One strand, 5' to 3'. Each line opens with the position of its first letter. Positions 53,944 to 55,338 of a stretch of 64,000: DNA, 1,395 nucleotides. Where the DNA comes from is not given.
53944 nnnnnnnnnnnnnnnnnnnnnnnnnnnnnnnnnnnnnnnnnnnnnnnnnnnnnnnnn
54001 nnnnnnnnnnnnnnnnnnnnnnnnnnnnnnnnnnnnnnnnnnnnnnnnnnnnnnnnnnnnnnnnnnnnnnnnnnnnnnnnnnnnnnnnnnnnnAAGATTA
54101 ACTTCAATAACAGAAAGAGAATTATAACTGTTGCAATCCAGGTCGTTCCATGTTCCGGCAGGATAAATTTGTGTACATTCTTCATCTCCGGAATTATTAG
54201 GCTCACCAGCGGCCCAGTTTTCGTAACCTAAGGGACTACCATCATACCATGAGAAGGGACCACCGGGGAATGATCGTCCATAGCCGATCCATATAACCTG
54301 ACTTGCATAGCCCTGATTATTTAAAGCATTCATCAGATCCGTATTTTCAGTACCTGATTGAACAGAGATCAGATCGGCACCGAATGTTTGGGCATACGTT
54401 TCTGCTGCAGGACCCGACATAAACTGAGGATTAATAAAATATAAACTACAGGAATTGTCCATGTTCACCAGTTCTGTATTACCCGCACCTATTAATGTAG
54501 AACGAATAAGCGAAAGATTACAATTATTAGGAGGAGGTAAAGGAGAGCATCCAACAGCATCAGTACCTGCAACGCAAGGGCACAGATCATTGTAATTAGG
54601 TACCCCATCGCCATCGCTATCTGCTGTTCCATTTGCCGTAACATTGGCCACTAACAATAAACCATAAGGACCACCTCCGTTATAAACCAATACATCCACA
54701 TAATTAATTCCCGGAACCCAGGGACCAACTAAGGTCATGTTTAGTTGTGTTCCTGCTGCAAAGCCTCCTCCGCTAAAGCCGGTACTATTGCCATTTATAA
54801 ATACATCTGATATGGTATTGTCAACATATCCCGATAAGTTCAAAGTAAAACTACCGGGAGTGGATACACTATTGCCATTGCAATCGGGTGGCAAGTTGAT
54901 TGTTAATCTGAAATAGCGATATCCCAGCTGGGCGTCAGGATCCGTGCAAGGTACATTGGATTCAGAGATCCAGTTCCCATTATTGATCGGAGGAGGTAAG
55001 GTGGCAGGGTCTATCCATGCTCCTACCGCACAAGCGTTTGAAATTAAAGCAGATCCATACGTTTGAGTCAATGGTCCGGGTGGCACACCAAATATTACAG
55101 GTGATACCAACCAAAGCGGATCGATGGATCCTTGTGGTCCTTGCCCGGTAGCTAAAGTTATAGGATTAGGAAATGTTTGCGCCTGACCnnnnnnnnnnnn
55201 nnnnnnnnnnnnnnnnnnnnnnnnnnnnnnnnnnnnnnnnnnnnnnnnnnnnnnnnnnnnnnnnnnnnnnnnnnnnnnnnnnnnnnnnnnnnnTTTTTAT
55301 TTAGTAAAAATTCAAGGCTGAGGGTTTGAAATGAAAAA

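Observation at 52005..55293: Frameshifted surface protein combining an animal-type C-type lectin domain (EPN/WND), TSP3-like Ca-binding repeats, PKD domains and a type-B T9SS CTD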

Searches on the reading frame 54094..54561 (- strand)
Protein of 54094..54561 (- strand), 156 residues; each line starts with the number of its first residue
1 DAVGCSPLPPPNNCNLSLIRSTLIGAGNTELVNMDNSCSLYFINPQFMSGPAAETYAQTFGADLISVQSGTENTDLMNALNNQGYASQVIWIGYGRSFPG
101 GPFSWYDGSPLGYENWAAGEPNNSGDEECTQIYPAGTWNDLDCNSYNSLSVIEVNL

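Call 26: search_solved_structures(query=window:54094-54561:-, max_evalue=0.01, show_alignments=3)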
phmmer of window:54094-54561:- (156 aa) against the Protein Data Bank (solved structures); distinct sequences matched with E-value up to 0.01: 146 (the best 60 are shown).
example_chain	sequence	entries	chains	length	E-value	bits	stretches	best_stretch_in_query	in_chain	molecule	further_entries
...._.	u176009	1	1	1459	5e-40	140.5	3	23-139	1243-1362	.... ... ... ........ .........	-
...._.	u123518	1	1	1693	1.2e-36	129.4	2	40-145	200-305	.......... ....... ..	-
7jpu_A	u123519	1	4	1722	1.5e-36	129.2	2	40-145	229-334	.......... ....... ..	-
7qsr_A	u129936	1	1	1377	1.7e-29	106.2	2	36-144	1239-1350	Secretory phospholipase A2 receptor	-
5ao5_A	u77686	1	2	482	2.6e-19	73.1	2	48-144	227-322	C-TYPE MANNOSE RECEPTOR 2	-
5e4k_A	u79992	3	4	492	2.7e-19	73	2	48-144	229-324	C-type mannose receptor 2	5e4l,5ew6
5ao6_A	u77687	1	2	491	2.7e-19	73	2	48-144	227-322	C-TYPE MANNOSE RECEPTOR 2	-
1egg_A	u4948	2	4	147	3e-15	59.9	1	55-148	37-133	MACROPHAGE MANNOSE RECEPTOR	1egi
7jub_A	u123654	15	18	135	3.6e-15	59.6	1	55-148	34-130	Macrophage mannose receptor 1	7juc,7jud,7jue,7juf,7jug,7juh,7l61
8k8h_A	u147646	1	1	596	9.8e-14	54.9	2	40-145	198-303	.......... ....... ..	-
8hbc_A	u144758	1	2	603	1e-13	54.9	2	40-145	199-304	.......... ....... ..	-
5xtw_A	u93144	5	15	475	1.2e-12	51.3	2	30-144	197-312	Macrophage mannose receptor 1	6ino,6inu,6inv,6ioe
5xts_A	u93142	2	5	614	2.8e-12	50.2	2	30-144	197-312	Macrophage mannose receptor 1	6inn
4wrc_A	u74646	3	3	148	5.2e-12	49.3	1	87-147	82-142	Pulmonary surfactant-associated protein A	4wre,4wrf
4dn8_A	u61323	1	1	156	1.5e-11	47.8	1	58-145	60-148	Pulmonary surfactant-associated protein D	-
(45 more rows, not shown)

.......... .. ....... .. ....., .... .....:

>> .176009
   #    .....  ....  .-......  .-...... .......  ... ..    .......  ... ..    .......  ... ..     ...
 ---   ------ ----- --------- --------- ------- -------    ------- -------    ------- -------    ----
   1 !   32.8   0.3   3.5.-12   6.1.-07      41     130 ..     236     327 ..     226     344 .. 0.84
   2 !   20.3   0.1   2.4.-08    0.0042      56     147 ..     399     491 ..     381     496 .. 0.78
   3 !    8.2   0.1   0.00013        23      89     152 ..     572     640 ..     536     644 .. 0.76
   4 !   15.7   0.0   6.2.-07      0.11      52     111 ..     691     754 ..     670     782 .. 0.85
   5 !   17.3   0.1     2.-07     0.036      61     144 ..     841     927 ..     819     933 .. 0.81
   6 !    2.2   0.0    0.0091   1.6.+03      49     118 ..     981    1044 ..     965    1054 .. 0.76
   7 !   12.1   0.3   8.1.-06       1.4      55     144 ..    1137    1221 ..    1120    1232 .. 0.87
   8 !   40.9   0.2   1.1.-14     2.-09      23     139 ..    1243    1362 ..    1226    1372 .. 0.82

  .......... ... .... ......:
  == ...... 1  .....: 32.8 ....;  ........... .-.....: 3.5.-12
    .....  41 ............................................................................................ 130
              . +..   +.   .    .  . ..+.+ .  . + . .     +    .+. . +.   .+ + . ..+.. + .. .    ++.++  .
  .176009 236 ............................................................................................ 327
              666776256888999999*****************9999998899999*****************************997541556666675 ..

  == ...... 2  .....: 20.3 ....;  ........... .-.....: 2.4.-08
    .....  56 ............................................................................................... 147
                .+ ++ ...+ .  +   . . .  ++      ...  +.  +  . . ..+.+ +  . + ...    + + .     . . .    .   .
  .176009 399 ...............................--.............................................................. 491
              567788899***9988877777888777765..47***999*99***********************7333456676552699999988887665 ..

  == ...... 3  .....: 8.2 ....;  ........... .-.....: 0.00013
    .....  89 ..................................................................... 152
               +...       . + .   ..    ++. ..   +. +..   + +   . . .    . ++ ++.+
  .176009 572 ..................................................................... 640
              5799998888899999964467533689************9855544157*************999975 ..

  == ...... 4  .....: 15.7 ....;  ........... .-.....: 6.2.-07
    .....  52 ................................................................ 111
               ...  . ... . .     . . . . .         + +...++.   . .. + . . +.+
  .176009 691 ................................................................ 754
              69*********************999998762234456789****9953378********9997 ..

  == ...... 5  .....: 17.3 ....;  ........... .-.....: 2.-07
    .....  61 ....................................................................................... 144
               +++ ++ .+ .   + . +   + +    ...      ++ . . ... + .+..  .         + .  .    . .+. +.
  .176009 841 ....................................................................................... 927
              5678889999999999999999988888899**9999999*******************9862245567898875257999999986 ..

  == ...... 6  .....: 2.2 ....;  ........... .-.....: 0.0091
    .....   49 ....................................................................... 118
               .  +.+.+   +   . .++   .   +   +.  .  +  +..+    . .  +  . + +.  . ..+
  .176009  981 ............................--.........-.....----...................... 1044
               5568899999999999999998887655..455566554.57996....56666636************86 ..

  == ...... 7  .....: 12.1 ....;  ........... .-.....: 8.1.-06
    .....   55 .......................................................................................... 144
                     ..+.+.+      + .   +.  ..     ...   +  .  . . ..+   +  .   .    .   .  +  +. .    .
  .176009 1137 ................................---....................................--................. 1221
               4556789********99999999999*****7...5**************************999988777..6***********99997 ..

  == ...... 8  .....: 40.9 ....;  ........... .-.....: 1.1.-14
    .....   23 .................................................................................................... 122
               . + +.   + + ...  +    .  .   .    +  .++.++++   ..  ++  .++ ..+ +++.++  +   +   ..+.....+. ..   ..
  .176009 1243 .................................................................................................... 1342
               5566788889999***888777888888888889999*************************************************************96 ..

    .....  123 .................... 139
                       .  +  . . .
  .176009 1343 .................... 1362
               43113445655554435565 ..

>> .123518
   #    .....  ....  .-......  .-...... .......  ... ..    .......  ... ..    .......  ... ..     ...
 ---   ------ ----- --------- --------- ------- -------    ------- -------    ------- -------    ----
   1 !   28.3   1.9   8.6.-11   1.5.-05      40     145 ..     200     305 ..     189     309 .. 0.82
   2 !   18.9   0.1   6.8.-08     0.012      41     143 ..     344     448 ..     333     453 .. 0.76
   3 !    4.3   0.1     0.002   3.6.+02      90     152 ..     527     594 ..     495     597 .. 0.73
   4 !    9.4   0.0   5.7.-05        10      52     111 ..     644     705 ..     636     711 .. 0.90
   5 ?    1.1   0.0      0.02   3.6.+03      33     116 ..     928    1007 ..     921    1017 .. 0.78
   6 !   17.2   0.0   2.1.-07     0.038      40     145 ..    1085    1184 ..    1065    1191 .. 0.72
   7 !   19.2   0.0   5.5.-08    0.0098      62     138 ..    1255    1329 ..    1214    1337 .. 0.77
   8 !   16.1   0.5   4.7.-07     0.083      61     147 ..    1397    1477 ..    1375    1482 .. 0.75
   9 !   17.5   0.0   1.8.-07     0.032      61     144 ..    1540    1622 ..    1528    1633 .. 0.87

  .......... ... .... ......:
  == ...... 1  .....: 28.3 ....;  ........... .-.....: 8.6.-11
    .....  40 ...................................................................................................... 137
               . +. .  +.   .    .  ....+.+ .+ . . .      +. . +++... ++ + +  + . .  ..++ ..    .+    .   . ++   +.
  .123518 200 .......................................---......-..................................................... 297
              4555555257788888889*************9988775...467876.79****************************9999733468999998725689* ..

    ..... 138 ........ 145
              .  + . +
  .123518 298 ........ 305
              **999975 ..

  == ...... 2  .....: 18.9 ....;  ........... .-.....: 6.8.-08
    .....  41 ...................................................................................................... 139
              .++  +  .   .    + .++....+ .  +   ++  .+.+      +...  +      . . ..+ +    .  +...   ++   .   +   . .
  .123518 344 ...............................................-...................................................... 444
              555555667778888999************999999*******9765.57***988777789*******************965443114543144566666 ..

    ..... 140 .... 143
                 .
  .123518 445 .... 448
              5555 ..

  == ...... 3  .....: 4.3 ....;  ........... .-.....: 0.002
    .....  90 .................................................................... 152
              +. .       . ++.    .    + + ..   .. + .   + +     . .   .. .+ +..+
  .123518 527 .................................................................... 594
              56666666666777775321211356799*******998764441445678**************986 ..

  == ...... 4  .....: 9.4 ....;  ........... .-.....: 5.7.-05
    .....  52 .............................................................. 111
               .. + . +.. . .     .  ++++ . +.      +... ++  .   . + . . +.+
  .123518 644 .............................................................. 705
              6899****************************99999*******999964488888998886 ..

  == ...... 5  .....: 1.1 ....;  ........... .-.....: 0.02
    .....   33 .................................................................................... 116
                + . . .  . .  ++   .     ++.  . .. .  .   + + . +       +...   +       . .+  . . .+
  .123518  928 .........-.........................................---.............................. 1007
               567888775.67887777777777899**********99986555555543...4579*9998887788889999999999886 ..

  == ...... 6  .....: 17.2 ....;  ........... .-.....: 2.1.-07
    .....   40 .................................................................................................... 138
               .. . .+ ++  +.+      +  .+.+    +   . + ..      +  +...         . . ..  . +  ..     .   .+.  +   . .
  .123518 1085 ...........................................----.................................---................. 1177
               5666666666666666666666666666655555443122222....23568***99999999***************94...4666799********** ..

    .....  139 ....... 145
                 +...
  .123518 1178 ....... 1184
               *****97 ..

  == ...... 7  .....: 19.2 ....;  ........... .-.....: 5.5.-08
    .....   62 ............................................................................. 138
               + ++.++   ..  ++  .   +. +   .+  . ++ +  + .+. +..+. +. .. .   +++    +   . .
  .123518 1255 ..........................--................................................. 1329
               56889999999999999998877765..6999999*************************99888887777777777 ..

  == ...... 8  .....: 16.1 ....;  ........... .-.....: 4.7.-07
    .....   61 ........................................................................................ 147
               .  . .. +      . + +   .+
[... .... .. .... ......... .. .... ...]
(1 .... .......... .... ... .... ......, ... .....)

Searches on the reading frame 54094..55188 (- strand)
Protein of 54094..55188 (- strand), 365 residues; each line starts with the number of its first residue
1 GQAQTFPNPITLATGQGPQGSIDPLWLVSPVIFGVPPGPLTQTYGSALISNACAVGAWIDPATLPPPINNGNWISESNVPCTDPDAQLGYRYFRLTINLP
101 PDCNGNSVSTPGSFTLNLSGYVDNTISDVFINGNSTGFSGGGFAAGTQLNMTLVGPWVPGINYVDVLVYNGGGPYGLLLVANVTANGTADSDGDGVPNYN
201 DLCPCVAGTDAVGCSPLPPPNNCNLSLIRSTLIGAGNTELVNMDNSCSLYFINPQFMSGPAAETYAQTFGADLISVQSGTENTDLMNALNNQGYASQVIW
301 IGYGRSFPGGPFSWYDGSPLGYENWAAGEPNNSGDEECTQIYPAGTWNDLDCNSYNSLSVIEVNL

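Call 45: predict_structure(alignment_id=A1)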
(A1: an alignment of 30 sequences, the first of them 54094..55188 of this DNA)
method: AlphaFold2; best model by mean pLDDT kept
length: 365 residues; sequences in the alignment: 30
mean_pLDDT: 83.4   pTM: 0.58
mean pLDDT of the five models: 83.4, 81.9, 81.3, 78.8, 74.8
residues with pLDDT >= 90: 134; 70-90: 186; 50-70: 38; < 50: 7
segments of 3 or more residues with pLDDT < 50: 1-5
pLDDT, mean of each block of 10 residues (from residue 1): 50 84 91 90 92 76 81 86 76 89 67 84 92 94 85 87 93 87 74 75 73 61 77 94 76 94 92 91 90 90 79 82 88 83 89 89 84
secondary structure, 60 per line:
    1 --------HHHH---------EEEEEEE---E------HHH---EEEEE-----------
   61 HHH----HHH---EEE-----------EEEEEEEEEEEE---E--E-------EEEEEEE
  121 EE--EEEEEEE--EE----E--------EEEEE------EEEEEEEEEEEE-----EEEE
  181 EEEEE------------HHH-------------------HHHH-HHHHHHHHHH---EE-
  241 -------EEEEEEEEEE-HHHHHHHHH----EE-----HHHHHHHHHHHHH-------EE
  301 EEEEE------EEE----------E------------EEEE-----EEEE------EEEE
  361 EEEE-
elements in order: H9-12 E22-28 E45-49 E74-76 E88-99 E114-122 E125-131 E149-153 E160-171 E177-185 H220-223 H225-234 E248-257 H259-267 H279-291 E299-305 E312-314 E338-341 E347-350 E357-364

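Call 48: fold_search(model_id=the predicted structure, library=pdb)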
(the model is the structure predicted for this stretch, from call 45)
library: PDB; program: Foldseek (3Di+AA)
matches with E <= 10: 1750; with E <= 0.001: 519
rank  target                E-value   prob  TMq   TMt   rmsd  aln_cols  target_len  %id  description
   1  6py1                  2.2e-10  1.00  0.29  0.79   2.7       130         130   28  Crystal Structure of the Carbohydrate Recognition Domain of the Human Macrophage Galactose C-Type Lectin Bound to GalNAc (released 2020-07-29)
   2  6w12                  3.0e-10  1.00  0.29  0.80   2.6       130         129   28  Crystal Structure of the Carbohydrate Recognition Domain of the Human Macrophage Galactose C-Type Lectin Bound to the Tu (released 2021-03-10)
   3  4j6l_F                3.2e-10  1.00  0.30  0.82   1.9       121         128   26  Crystal structure of calcium2+-free wild-type CD23 lectin domain (crystal form C) (released 2013-08-28)
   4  4yli_C                6.3e-10  1.00  0.32  0.73   3.5       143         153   23  CL-K1 trimer (released 2015-04-08)
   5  4yli_A                7.0e-10  1.00  0.32  0.71   3.6       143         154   23  CL-K1 trimer (released 2015-04-08)
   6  4g96_A                7.4e-10  1.00  0.30  0.79   1.8       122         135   25  Crystal structure of calcium2+-free wild-type CD23 lectin domain (released 2013-06-26)
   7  4yli_D                7.4e-10  1.00  0.32  0.72   5.1       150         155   22  CL-K1 trimer (released 2015-04-08)
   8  4yli_E                8.3e-10  1.00  0.32  0.75   5.2       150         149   22  CL-K1 trimer (released 2015-04-08)
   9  4g9a_C                9.9e-10  1.00  0.30  0.81   1.9       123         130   26  Crystal structure of calcium2+-bound wild-type CD23 lectin domain (released 2013-06-26)
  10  4g96_C                9.9e-10  1.00  0.30  0.79   2.0       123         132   26  Crystal structure of calcium2+-free wild-type CD23 lectin domain (released 2013-06-26)
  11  4wqq_A                1.0e-09  1.00  0.31  0.77   1.6       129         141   26  Structure of EPNH mutant of CEL-I (released 2015-04-29)
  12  4m18_G                1.1e-09  1.00  0.30  0.73   4.8       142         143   26  Crystal Structure of Surfactant Protein-D D325A/R343V mutant in complex with trimannose (Man-a1,2Man-a1,2Man) (released 2013-12-04)
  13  4gj0_D                1.2e-09  1.00  0.30  0.80   2.0       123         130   26  Crystal structure of CD23 lectin domain mutant S252A (released 2013-06-26)
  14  4wrc                  1.2e-09  1.00  0.31  0.76   3.7       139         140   24  Crystal Structure of Surfactant Protein-A DEDN Mutant (E171D/P175E/R197N/K203D) (released 2016-02-10)
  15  1b08_A                1.2e-09  1.00  0.31  0.70   4.5       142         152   25  LUNG SURFACTANT PROTEIN D (SP-D) (FRAGMENT) (released 1999-12-01)
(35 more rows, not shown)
